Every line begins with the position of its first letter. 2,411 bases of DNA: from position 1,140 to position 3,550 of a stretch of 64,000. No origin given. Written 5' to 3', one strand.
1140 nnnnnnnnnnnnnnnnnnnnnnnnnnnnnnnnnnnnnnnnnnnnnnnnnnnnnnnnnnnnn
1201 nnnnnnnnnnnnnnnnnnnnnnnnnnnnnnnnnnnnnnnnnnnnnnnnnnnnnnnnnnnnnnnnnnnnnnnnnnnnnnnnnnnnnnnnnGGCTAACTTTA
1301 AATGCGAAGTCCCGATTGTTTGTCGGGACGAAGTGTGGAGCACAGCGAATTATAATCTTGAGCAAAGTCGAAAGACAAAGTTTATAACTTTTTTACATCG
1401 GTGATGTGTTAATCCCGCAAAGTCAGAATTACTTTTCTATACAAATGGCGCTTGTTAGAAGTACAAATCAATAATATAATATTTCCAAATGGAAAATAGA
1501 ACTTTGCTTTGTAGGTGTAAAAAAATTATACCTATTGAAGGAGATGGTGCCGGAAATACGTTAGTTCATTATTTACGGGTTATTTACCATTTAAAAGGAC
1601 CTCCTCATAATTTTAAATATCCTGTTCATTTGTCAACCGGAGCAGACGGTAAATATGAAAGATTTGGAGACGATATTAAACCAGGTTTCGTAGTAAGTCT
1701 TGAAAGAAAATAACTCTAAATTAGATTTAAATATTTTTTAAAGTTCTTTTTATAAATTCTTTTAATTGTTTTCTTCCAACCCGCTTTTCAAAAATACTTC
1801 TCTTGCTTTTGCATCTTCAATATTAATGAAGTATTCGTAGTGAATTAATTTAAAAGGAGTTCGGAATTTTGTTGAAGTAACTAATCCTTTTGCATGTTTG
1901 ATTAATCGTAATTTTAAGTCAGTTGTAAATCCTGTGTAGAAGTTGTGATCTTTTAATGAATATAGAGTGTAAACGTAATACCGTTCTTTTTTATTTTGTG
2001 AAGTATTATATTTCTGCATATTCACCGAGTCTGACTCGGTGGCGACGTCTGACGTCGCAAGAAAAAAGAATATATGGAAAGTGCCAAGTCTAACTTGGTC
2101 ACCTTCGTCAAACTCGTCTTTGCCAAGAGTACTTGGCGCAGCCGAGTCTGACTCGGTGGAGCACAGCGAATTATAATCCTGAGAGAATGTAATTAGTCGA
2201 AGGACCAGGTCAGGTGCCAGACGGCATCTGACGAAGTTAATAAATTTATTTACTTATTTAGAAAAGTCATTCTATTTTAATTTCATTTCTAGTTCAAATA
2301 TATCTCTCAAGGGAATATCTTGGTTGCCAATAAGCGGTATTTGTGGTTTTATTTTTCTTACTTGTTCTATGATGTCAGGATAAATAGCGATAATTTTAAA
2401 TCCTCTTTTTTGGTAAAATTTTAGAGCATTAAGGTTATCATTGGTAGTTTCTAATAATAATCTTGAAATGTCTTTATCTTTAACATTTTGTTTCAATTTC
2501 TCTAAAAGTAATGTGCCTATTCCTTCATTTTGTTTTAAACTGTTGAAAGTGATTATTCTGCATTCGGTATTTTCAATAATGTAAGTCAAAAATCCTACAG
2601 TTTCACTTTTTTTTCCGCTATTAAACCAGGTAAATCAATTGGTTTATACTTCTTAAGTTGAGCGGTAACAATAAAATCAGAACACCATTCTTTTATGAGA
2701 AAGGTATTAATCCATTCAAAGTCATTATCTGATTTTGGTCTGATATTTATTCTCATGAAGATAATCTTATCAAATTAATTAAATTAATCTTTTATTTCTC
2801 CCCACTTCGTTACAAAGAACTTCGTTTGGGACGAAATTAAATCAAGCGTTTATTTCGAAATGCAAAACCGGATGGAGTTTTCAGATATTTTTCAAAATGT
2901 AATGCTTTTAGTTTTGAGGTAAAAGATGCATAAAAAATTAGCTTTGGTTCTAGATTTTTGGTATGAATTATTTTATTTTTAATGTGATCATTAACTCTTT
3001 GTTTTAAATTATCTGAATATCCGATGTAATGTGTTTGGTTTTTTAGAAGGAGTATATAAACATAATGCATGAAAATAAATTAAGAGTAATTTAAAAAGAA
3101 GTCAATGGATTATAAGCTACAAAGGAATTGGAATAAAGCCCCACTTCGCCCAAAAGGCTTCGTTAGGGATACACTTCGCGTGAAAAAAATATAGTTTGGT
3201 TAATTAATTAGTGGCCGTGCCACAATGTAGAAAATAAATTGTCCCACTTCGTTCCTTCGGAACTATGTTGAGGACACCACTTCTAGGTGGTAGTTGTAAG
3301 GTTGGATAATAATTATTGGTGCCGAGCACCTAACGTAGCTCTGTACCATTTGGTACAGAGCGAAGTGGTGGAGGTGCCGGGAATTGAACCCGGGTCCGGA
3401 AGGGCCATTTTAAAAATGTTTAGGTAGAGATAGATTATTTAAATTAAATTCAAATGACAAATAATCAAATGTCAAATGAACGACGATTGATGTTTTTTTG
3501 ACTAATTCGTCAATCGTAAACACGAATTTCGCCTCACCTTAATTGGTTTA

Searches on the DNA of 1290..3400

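Call 73: search_rna_families(source=window, start=1290, end=3400, threshold=evalue, max_evalue=1)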
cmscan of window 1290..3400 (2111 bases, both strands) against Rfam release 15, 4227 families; matches with E-value up to 1: 4.
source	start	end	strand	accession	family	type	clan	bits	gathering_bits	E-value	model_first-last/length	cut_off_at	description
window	3366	3400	-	RF00023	tmRNA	Gene;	CL00001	43.7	47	1.4e-15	340-374/374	5'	transfer-messenger RNA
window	1460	1542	-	RF03476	mir-7360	Gene; miRNA;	-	23.4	47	0.23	1-59/59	no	mir-7360 microRNA precursor family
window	3370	3400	-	RF01684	mascRNA-menRNA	Gene;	-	22.4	42.5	0.16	26-56/56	5'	MALAT1-associated small cytoplasmic RNA/MEN beta RNA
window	3271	3393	-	RF04321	tmRNA_permuted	Gene;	-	17.1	47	0.88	36-97/213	no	permuted transfer-messenger RNA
